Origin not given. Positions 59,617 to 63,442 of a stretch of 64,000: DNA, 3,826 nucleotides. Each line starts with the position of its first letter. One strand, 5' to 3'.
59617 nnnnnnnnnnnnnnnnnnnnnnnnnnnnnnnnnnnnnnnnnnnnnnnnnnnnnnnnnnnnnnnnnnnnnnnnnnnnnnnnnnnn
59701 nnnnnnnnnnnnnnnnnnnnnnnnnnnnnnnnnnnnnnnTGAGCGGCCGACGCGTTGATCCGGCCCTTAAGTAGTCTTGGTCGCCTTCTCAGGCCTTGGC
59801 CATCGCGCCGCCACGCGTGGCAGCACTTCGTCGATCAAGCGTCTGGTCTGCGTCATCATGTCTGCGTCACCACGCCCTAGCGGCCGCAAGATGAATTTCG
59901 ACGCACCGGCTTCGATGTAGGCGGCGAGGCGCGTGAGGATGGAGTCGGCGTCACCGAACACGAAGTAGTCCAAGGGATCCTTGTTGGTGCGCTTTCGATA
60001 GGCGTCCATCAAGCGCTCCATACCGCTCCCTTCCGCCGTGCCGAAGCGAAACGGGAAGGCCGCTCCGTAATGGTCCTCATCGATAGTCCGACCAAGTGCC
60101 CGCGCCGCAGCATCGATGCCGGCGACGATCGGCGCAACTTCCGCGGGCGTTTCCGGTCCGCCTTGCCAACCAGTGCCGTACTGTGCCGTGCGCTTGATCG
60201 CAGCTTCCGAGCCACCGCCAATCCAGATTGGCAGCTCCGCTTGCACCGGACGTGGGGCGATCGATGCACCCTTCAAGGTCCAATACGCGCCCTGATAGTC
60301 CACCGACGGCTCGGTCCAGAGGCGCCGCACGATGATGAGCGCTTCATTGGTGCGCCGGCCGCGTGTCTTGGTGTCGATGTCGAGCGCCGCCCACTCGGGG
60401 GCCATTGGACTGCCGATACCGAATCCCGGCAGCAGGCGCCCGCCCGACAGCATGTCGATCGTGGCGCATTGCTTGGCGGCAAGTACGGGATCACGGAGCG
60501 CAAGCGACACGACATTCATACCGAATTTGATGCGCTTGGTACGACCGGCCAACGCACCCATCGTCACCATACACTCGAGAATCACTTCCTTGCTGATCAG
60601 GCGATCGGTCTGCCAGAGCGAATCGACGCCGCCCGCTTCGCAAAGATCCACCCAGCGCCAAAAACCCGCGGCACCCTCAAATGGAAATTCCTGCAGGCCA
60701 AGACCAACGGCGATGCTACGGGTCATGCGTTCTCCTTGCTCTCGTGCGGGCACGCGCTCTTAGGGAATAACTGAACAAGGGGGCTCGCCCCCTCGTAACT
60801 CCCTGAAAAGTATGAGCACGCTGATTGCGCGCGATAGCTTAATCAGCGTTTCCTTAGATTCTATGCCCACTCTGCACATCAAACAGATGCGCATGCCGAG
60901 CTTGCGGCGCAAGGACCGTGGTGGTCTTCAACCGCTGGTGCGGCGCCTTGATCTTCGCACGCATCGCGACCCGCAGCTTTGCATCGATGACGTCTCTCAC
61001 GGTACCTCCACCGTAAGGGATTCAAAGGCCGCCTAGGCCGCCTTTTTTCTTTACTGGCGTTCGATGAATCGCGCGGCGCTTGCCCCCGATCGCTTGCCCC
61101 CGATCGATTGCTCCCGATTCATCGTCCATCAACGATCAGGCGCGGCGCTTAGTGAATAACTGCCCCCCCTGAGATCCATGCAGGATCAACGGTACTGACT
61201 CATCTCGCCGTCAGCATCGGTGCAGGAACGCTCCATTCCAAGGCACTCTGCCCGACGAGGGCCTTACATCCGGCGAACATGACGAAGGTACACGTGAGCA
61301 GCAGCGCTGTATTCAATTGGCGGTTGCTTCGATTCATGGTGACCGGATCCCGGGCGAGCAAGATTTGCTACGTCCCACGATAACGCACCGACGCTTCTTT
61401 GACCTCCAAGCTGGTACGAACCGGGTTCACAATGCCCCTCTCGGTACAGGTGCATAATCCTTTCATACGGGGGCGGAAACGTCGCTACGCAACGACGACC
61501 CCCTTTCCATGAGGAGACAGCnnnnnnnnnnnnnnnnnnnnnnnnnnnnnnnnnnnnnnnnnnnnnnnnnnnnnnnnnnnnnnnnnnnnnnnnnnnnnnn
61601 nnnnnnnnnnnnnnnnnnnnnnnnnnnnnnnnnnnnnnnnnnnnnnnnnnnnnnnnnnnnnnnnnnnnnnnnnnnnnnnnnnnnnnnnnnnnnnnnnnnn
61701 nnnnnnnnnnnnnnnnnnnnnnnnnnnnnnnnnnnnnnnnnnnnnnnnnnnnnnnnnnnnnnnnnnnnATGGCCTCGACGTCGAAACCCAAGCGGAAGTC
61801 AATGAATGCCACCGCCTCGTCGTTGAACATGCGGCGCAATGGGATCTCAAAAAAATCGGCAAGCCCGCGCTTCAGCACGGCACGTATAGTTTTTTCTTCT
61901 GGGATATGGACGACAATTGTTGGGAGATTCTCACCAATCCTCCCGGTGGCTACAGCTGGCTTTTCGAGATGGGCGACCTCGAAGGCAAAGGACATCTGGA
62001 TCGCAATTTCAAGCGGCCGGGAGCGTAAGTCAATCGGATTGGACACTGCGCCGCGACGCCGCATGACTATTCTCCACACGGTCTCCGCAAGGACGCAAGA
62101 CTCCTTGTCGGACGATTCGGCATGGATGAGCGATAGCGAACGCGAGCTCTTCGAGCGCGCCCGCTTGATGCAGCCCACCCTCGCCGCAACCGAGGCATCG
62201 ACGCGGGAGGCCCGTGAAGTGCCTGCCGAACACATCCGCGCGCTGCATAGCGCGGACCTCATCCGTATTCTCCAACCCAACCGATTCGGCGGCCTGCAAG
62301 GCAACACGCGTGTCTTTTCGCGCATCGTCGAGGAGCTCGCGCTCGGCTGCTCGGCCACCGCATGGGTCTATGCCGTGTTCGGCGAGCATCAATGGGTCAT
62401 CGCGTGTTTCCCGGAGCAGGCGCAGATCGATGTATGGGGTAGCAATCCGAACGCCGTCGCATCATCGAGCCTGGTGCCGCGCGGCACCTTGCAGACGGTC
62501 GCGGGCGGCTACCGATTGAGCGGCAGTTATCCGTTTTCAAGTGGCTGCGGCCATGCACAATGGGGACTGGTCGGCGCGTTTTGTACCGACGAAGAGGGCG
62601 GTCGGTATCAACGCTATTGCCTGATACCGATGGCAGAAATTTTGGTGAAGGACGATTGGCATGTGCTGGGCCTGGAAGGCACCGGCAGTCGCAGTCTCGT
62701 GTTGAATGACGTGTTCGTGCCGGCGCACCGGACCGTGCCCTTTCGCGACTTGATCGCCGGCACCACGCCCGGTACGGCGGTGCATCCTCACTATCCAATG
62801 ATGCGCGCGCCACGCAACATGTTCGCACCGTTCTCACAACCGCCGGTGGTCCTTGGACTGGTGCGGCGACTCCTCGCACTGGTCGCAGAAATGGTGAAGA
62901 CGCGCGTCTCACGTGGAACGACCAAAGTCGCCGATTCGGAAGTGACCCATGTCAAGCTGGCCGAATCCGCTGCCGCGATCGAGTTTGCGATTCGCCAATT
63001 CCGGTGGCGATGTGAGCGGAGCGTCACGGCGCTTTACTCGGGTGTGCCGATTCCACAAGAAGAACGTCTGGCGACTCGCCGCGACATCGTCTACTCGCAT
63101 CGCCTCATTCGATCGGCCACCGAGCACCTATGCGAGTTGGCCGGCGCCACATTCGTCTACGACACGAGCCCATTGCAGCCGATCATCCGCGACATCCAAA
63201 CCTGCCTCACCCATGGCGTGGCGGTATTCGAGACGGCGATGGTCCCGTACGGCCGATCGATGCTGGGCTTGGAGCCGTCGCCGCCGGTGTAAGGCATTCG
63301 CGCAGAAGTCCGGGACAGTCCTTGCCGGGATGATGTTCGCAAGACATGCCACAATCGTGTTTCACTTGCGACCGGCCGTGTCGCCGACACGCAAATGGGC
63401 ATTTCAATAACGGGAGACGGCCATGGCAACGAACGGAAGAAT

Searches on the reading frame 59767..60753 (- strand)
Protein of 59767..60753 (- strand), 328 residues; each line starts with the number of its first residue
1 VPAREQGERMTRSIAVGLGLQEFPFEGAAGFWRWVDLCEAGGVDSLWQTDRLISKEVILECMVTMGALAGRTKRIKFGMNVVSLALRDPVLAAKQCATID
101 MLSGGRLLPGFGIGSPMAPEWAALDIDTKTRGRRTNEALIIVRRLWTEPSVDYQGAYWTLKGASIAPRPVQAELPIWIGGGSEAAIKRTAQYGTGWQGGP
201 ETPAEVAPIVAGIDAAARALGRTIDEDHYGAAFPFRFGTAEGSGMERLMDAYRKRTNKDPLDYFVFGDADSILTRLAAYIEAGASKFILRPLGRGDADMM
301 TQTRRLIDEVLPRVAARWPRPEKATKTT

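Call 21: search_protein_families(library=pfam, proteins=[window:59767-60753:-], max_evalue=0.001)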
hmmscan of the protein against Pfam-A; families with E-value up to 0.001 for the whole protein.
window:59767-60753:- (328 aa): 1 family
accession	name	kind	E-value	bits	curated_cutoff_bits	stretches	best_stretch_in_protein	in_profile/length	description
PF00296.26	Bac_luciferase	-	6.1e-46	157.7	27.9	1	31-236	25-229/314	Luciferase-like monooxygenase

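Call 73: find_encoding_contigs(protein=window:59767-60726:-, flank=2500, max_places=10)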
Protein window:59767-60726:- (319 aa): 2 contigs read that carry it; 2 places shown.
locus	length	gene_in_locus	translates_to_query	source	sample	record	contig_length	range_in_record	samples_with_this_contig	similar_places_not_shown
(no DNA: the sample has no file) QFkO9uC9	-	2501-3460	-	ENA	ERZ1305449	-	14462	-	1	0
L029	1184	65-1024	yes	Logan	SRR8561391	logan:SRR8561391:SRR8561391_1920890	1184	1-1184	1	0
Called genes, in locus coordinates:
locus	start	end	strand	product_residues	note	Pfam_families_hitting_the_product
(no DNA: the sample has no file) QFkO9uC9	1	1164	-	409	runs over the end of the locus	PF02771:Acyl-CoA_dh_N (weak), PF08028:Acyl-CoA_dh_2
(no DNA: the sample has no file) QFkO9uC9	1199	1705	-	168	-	-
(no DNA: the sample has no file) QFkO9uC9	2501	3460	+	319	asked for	PF00296:Bac_luciferase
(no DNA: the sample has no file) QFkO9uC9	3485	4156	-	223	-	PF20789:4HBT_3C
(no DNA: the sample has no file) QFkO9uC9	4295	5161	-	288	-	PF01797:Y1_Tnp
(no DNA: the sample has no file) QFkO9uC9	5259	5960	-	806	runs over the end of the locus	PF19190:BACON_2 (weak)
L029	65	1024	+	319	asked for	PF00296:Bac_luciferase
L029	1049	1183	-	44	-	?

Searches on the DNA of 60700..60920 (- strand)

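Call 19: search_dna_similar(query=window:60755-60862:-, collection=plasmids, mode=distant, max_rows=40, max_evalue=0.001)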
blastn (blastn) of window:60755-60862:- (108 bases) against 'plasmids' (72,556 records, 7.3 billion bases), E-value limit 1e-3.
No match.

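Call 58: search_rna_families(source=window, start=60700, end=60920, threshold=evalue, max_evalue=5)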
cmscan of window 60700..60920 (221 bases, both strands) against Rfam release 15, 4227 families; matches with E-value up to 5: 3.
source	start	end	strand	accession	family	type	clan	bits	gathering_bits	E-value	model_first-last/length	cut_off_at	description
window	60837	60881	-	RF02925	6A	Gene; sRNA;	-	16.8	41.2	1.2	1-52/52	no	6A RNA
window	60762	60804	-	RF00870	mir-423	Gene; miRNA;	-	13.8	71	4.1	1-81/81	no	mir-423 microRNA precursor family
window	60778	60856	+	RF02651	SorY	Gene; sRNA;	-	13.1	111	2.2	1-83/83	no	Singlet oxygen resistance RNA Y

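Call 76: search_dna_similar(query=window:60755-60862:-, collection=plasmids, mode=distant, max_rows=30, max_evalue=10)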
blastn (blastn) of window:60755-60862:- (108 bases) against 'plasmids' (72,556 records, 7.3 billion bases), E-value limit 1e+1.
No match.

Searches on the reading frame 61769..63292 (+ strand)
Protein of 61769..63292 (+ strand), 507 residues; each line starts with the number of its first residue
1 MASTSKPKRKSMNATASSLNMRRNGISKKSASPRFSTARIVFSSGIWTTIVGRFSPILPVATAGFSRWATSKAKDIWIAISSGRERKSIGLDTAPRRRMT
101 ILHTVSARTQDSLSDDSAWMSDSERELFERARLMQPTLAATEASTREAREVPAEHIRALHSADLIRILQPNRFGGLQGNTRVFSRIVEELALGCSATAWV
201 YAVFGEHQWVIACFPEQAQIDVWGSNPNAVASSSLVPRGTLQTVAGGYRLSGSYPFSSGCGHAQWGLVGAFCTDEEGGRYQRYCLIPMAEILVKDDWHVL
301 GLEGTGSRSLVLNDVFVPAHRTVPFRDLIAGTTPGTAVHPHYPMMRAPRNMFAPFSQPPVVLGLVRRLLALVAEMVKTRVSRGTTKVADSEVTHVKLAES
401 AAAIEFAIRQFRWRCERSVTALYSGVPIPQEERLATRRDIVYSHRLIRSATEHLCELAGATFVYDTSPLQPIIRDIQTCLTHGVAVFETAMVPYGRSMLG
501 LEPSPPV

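Call 46: search_protein_families(library=pfam, proteins=[window:61769-63292:+], max_evalue=0.01)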
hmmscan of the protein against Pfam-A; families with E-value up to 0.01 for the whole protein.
window:61769-63292:+ (507 aa): 2 families
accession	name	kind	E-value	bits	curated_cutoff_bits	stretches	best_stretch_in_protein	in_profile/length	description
PF08028.16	Acyl-CoA_dh_2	-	4.9e-19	69.4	22.7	1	360-484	6-131/134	Acyl-CoA dehydrogenase, C-terminal domain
PF02771.21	Acyl-CoA_dh_N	-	1.2e-05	26.1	22.9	1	133-205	14-86/113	Acyl-CoA dehydrogenase, N-terminal domain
